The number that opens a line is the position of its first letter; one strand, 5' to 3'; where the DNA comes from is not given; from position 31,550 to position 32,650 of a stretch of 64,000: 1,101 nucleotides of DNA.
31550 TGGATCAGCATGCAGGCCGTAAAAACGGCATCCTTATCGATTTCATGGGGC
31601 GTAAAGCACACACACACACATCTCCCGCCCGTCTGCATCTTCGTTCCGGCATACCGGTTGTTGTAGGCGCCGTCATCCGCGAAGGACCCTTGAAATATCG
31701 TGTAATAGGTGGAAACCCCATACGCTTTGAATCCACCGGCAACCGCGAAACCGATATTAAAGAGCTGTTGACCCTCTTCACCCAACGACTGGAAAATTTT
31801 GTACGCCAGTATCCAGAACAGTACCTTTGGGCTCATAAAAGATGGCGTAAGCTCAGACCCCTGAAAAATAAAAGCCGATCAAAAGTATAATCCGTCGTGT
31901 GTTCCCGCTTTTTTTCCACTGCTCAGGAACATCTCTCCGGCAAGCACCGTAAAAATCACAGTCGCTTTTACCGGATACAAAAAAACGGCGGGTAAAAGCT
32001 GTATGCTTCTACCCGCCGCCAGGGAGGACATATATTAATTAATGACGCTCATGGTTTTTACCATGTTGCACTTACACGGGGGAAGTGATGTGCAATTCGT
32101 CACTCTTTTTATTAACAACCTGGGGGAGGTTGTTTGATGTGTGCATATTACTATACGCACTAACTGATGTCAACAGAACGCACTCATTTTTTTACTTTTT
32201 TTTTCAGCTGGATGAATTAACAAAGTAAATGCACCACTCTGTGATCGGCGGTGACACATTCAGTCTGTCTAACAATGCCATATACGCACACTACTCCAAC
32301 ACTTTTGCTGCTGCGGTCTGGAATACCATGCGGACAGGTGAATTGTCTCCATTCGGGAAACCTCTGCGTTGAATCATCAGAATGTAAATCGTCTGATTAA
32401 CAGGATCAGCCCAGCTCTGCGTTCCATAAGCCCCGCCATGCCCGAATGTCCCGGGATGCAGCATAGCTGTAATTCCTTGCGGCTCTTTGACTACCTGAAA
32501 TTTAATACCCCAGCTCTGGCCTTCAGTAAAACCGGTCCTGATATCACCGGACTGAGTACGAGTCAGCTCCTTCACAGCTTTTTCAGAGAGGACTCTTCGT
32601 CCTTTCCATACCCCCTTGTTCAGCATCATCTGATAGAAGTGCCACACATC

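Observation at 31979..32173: Orphan promoter-to-terminator unit predicting a ~160-nt structured sRNA with three C-rich (anti-Shine-Dalgarno-like) motifs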

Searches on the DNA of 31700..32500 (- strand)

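Call 4: search_rna_families(source=window, start=31700, end=32500, threshold=evalue, max_evalue=10, show_alignments=3)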
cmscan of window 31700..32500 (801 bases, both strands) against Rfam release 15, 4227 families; matches with E-value up to 10: 2.
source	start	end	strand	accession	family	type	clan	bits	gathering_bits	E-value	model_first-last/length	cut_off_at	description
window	31983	32021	-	RF02520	mir-965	Gene; miRNA;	-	17.8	43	1.2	1-76/76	no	mir-965 microRNA precursor family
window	32346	32419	-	RF02089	CLRN1-AS1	Gene; lncRNA;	-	13.7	48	0.77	1-79/79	no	CLRN1 antisense RNA 1 conserved region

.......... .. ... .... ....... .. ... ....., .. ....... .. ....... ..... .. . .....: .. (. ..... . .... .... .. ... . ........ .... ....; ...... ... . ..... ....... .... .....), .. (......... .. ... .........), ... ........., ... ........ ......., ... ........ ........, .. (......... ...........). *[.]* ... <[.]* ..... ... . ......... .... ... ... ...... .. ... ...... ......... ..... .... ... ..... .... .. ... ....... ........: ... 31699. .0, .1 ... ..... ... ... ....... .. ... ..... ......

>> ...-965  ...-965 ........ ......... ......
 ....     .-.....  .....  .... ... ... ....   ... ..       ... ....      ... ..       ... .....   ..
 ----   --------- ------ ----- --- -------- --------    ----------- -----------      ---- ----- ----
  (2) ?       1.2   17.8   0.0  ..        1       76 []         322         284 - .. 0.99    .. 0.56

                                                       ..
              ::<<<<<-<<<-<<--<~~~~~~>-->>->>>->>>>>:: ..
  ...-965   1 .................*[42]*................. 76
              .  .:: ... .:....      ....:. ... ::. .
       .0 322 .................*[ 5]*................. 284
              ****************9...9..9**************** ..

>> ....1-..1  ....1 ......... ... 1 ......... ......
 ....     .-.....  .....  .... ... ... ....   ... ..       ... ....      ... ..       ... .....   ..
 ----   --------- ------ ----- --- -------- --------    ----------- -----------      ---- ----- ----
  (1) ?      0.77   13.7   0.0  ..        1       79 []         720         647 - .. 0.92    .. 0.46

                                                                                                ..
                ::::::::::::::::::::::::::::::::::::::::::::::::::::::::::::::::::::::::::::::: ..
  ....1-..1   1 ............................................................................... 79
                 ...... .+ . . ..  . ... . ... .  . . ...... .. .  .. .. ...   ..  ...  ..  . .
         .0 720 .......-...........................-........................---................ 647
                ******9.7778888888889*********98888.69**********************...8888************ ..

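Call 7: search_dna_similar(query=window:31900-32290:-, collection=ecoli_genomes, mode=distant)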
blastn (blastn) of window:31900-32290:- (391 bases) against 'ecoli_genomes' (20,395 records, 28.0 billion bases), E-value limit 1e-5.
No match.

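Call 35: build_rna_model(alignment_id=A3)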
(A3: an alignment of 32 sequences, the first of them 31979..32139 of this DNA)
Model R1 built from alignment A3 (32 sequences, 178 columns); structure: RNAalifold consensus.
model positions 159; base pairs 44; branch points 3; effective number of sequences 1.3; information 0.59 bits per position. Calibrated on 0.2 Mb of random sequence (short: E-values are rough).
structure used (alignment columns):
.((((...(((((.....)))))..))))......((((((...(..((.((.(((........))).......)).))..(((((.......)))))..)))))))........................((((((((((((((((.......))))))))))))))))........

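Call 38: search_with_rna_model(model_id=R1, sources=[window, L001, L002, L003, L004, L005, L006, L007, L008, L009, L010, L011, L012, L013, L014, L015, L016, L017, L018, L019, L020, L021, L022, L023, L024, L025, L026, L027, L028, L029, L030, L031, L032, L033, L034, L035, L036, L037, L038, L039, L040, L041, L042, L043, L044, L045, L046, L047, L048, L049, L050, L051, L052, L053, L054, L055, L056, L057, L058, L059, L060, L061, L062, L063, L064, L065, L066, L067, L068, L069, L070, L071, L072, L073, L074, L075, L076, L077, L078, L079, L080, L081, L082], max_evalue=10)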
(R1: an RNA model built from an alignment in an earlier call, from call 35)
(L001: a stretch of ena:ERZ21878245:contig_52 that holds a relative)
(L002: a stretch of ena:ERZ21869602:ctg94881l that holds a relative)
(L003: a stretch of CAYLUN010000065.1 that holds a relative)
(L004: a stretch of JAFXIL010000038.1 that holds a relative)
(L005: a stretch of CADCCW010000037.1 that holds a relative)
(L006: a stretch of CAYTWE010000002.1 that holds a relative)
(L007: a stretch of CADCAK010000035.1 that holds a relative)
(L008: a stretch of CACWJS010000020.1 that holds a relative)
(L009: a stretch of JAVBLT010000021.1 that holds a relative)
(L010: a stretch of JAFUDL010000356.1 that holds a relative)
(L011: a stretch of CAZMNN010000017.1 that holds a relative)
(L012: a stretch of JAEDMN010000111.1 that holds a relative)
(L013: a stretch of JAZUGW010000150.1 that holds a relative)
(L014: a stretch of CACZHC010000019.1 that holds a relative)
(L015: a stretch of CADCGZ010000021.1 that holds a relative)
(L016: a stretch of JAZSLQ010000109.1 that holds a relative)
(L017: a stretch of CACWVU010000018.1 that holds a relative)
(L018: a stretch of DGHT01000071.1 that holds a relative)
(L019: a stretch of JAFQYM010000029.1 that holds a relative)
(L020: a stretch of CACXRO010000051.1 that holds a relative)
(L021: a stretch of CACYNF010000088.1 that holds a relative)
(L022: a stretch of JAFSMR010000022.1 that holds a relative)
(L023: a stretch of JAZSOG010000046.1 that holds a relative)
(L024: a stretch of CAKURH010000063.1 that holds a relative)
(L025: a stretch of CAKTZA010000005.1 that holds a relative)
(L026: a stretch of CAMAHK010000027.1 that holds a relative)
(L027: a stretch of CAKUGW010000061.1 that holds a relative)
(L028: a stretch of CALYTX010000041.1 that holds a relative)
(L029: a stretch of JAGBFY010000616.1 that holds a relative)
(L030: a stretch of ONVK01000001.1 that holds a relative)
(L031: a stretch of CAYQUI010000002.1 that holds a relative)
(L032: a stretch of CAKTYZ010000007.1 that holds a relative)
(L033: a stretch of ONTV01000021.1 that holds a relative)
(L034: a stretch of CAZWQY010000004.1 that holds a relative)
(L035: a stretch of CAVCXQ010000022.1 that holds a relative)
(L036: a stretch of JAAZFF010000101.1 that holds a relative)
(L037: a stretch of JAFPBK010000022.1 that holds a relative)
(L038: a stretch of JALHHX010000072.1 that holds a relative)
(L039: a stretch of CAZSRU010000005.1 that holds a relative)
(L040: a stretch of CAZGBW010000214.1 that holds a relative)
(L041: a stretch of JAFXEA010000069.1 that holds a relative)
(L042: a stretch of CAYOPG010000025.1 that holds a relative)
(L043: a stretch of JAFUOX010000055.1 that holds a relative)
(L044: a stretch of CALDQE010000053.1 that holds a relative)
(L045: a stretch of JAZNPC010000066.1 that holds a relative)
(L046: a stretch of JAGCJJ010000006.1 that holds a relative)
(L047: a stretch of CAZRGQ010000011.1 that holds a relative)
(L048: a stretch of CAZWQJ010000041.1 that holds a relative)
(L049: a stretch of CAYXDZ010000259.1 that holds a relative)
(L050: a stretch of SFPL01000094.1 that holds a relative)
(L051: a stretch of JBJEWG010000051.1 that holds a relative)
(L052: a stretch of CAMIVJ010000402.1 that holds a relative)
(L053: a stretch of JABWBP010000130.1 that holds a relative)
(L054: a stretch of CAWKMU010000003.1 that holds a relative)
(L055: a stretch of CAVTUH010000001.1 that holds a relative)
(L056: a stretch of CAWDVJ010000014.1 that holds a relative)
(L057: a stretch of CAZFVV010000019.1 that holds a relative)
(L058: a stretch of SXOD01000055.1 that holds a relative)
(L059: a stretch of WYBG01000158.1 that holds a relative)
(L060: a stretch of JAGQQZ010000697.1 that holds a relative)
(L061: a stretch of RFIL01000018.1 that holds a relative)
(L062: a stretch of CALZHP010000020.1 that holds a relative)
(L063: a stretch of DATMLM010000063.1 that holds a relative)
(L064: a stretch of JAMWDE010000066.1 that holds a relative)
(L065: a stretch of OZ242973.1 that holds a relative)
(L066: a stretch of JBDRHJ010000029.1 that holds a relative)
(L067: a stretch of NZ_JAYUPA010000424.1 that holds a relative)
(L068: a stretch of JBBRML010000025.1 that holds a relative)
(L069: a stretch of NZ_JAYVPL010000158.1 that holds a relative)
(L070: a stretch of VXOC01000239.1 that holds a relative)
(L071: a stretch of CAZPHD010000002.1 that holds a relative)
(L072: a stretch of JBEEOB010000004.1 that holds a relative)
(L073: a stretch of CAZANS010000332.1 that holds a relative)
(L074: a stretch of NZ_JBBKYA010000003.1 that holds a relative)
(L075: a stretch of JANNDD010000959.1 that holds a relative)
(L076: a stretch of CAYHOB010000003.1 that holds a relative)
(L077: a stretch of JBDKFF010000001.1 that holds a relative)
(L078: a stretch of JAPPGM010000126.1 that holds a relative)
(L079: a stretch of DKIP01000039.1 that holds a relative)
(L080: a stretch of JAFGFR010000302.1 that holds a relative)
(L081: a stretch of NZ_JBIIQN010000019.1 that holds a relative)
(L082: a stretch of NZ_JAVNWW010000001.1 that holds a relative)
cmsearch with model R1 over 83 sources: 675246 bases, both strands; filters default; matches with E-value up to 10: 7.
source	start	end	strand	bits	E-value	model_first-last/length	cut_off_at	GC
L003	5016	5173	-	174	6.5e-40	1-159/159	no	0.57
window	31977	32139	-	128.1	1e-28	1-159/159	no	0.44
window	31986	32018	+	23.5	0.003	119-150/159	no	0.61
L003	5025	5056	+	18.9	0.038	119-150/159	no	0.59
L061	3093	3269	-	14.5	0.46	1-159/159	no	0.56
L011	3790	3945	-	11.8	2.1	1-159/159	no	0.63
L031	3137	3182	-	9.1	9.4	108-152/159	no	0.72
